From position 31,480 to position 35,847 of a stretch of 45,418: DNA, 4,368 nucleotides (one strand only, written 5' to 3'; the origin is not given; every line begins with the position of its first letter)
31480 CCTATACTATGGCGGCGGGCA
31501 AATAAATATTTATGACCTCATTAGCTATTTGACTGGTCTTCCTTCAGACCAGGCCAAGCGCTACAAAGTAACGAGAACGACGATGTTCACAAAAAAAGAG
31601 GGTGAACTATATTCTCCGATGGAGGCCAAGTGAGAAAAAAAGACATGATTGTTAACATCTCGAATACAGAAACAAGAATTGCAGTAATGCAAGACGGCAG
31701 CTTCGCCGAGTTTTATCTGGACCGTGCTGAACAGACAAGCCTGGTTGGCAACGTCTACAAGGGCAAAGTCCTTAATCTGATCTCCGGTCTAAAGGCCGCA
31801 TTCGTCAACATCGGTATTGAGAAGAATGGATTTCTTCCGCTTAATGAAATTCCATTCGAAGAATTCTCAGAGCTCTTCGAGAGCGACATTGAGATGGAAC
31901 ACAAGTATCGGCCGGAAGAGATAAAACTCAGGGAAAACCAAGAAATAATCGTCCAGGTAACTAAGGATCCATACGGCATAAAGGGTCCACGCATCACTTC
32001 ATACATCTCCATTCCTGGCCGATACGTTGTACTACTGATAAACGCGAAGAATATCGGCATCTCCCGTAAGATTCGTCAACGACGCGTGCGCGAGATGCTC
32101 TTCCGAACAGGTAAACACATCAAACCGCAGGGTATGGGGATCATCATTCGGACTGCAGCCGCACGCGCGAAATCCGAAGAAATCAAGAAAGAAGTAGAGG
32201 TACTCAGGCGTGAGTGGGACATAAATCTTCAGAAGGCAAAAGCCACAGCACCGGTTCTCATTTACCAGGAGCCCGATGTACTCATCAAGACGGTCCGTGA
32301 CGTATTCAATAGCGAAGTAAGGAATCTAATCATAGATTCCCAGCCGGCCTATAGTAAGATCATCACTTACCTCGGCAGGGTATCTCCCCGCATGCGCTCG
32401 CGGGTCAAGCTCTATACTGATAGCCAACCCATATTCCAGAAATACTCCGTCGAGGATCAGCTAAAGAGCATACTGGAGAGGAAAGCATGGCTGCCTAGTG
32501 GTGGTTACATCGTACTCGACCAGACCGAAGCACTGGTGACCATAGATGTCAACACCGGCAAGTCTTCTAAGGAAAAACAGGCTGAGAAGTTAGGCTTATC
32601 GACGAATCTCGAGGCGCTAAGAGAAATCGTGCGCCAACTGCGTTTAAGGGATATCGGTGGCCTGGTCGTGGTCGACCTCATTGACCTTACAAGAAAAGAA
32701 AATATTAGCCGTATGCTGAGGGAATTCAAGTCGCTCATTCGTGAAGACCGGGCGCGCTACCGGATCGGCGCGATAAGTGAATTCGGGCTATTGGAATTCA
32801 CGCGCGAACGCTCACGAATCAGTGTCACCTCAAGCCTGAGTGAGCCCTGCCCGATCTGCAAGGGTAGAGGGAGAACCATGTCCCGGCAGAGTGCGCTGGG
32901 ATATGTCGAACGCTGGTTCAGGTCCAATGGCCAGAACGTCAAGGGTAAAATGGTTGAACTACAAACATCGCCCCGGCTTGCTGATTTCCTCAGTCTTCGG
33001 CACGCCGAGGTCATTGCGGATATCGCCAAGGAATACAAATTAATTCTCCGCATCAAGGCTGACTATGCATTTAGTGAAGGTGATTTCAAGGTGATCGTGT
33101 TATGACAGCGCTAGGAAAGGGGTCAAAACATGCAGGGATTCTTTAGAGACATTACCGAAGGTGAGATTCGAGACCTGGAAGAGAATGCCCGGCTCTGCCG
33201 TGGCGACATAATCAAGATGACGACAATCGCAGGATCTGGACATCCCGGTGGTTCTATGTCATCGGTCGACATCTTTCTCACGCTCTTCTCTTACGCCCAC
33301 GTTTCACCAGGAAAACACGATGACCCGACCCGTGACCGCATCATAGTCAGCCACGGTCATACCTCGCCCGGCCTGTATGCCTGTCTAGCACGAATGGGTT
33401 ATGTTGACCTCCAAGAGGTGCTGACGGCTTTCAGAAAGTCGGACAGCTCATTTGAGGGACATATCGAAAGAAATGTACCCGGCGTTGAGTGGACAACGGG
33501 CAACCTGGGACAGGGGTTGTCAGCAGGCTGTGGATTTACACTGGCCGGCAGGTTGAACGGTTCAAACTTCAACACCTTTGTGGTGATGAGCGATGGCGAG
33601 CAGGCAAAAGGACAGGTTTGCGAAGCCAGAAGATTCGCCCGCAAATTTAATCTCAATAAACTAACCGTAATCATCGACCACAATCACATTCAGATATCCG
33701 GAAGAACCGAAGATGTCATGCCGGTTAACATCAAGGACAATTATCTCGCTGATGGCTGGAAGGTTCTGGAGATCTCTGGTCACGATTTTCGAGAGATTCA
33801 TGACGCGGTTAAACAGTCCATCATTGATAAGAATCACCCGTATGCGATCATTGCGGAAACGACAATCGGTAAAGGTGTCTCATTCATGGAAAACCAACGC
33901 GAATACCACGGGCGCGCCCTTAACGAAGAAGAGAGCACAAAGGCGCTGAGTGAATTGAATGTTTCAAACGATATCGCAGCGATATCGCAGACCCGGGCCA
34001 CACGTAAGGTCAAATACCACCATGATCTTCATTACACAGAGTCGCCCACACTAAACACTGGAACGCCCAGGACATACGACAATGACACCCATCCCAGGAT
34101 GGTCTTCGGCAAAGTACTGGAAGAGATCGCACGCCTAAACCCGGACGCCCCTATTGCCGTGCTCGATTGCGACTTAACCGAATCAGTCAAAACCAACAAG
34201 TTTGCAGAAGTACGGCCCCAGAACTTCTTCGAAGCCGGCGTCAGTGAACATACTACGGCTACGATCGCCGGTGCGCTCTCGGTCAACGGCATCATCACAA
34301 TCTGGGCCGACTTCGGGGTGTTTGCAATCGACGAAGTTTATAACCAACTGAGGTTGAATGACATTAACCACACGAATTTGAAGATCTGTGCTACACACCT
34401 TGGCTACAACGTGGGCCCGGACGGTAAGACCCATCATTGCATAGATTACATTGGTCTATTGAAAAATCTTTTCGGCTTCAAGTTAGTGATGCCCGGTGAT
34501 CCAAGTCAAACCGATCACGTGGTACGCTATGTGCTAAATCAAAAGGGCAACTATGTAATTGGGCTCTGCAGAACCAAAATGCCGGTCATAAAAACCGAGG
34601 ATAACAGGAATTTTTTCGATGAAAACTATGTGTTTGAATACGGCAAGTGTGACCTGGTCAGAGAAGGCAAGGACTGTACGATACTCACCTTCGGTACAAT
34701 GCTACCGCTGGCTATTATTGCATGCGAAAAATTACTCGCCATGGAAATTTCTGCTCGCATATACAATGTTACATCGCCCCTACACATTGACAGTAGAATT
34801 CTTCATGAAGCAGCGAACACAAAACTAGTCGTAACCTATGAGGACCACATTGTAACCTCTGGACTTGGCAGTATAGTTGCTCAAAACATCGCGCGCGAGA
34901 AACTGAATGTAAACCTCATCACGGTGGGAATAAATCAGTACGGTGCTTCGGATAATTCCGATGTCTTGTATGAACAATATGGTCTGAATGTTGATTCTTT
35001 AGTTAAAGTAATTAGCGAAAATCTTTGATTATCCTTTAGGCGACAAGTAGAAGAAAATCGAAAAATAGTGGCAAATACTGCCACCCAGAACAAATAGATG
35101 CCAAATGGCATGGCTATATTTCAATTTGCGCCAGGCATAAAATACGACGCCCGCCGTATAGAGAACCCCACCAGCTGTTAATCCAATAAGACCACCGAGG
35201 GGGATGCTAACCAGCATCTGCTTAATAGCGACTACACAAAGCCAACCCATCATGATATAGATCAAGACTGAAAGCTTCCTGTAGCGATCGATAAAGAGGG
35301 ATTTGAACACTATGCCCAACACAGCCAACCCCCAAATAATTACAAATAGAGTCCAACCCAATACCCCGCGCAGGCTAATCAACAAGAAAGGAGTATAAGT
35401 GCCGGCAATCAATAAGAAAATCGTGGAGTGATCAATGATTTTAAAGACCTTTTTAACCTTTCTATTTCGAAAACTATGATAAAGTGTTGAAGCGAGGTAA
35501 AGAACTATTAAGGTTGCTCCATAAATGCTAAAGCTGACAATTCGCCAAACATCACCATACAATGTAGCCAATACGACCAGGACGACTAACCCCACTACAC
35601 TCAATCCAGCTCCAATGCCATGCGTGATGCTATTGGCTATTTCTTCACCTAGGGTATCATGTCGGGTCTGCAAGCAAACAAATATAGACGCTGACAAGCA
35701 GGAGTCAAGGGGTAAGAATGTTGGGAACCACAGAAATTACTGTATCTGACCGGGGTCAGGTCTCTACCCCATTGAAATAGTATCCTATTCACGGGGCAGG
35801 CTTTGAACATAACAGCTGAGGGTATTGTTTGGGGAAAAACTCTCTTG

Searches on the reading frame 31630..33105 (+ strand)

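Call 73: search_protein_families(library=pfam, proteins=[window:31630-33105:+])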
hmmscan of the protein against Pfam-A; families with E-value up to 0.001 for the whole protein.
window:31630-33105:+ (491 aa): 3 families
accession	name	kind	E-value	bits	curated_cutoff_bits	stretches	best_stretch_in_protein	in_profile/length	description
PF10150.14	RNase_E_G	-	3.2e-92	309.2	25.5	1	127-394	1-269/270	Ribonuclease E/G family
PF20833.2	RNase_E_G_Thio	-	1.5e-05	25.5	26.8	1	406-488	1-83/86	RNase E/G, Thioredoxin-like domain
PF00575.29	S1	-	8e-05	23.4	22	1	39-112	4-61/74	S1 RNA binding domain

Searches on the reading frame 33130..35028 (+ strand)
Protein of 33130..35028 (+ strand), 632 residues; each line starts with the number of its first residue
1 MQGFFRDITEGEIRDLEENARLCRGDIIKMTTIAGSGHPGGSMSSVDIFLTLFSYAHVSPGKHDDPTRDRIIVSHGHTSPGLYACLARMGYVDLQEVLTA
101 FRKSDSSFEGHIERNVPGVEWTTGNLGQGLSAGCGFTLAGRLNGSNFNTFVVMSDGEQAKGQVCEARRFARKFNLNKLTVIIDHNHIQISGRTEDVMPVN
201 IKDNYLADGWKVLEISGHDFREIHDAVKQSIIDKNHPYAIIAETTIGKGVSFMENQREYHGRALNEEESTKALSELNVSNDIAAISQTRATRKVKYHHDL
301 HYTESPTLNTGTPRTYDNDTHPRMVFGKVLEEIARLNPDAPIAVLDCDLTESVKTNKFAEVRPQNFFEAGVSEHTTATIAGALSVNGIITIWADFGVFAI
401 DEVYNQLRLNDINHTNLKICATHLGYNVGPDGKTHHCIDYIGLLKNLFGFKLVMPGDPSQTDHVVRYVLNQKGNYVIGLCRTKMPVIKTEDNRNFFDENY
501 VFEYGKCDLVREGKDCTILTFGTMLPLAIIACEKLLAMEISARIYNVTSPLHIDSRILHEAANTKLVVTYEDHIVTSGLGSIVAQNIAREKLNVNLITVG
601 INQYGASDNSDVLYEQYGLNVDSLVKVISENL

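Call 73: search_protein_families(library=pfam, proteins=[window:33130-35028:+])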
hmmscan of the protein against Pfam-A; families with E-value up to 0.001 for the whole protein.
window:33130-35028:+ (632 aa): 6 families
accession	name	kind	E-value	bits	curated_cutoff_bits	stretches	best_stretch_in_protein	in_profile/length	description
PF00456.26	Transketolase_N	-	2e-47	162.2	22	1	32-276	18-275/334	Transketolase, thiamine diphosphate binding domain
PF02779.29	Transket_pyr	-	3.1e-21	76.2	27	1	323-481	6-169/174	Transketolase, pyrimidine binding domain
PF02780.25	Transketolase_C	-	1.8e-18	67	25.9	1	505-623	1-123/124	Transketolase, C-terminal domain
PF00676.26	E1_dh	-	2.2e-06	27.3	22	1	106-229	83-206/300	Dehydrogenase E1 component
PF22613.1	Transketolase_C_1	-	1.4e-05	25.7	27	1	512-619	10-112/113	Transketolase-like TK C-terminal domain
PF13292.11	DXP_synthase_N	-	0.00029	20.7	21.2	1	7-191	9-177/274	1-deoxy-D-xylulose-5-phosphate synthase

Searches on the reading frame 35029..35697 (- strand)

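Call 73: search_protein_families(library=pfam, proteins=[window:35029-35697:-])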
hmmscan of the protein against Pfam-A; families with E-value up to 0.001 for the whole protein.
window:35029-35697:- (222 aa): 1 family
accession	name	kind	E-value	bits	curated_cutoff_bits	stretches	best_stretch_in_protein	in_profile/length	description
PF03006.26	HlyIII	-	5.4e-46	157.5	26.2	1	18-211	5-224/224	Haemolysin-III related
